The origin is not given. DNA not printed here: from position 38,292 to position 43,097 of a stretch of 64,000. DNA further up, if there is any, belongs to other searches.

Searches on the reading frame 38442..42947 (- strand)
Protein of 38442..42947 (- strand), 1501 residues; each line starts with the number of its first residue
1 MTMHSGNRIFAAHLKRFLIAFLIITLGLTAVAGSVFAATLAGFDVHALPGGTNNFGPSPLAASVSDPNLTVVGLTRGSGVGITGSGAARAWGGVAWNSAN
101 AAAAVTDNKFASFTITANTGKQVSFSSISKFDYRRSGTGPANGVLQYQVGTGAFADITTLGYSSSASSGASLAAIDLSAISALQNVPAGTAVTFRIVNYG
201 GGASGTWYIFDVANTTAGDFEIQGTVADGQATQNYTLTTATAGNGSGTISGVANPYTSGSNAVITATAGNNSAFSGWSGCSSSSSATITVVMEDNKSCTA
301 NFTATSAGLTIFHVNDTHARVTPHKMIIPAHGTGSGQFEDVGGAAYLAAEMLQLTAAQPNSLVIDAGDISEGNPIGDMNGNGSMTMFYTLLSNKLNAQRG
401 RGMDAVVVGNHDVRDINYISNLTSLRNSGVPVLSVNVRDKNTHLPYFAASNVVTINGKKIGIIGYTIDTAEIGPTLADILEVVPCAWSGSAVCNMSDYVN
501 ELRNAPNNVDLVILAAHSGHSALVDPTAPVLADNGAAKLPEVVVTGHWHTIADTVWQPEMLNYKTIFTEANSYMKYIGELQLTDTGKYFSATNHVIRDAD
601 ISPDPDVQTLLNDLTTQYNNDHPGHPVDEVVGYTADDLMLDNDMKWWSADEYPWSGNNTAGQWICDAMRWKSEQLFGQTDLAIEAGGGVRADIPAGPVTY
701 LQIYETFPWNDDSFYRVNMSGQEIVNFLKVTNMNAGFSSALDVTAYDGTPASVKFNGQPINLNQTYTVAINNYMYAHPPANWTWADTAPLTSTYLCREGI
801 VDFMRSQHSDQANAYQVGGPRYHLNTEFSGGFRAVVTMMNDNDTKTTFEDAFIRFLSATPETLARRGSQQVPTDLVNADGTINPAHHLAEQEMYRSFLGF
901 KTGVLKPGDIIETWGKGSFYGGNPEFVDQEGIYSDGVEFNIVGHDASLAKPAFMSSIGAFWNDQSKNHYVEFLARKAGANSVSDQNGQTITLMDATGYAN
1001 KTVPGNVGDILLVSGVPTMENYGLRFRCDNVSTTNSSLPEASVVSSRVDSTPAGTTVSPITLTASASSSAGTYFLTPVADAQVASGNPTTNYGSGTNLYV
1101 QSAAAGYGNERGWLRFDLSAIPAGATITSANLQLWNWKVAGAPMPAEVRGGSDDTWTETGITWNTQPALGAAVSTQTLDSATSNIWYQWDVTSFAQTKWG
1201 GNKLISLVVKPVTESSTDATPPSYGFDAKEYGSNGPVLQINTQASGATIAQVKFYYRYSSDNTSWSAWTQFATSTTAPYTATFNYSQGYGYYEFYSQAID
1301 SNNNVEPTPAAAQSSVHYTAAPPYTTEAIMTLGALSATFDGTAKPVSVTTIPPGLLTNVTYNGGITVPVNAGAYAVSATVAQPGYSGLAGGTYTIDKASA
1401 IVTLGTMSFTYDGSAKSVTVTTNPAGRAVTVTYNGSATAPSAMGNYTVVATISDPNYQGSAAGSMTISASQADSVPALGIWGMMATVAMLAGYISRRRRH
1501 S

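Call 61: search_protein_families(library=pfam, proteins=[window:38442-42947:-], max_evalue=0.0001)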
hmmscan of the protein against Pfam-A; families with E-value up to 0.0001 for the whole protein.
window:38442-42947:- (1501 aa): 4 families
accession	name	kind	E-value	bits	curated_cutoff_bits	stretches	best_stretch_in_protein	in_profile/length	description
PF18887.5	MBG_3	-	6.3e-44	148.4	25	2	1400-1469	1-70/72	MBG domain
PF24517.2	CBM96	-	1.4e-35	123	26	1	1074-1242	4-164/164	Carbohydrate-binding module family 96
PF02872.23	5_nucleotid_C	-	1.7e-17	64.4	23.6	1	656-775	20-147/158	5'-nucleotidase, C-terminal domain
PF00149.33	Metallophos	-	2.1e-07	32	21.5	1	310-549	2-189/191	Calcineurin-like phosphoesterase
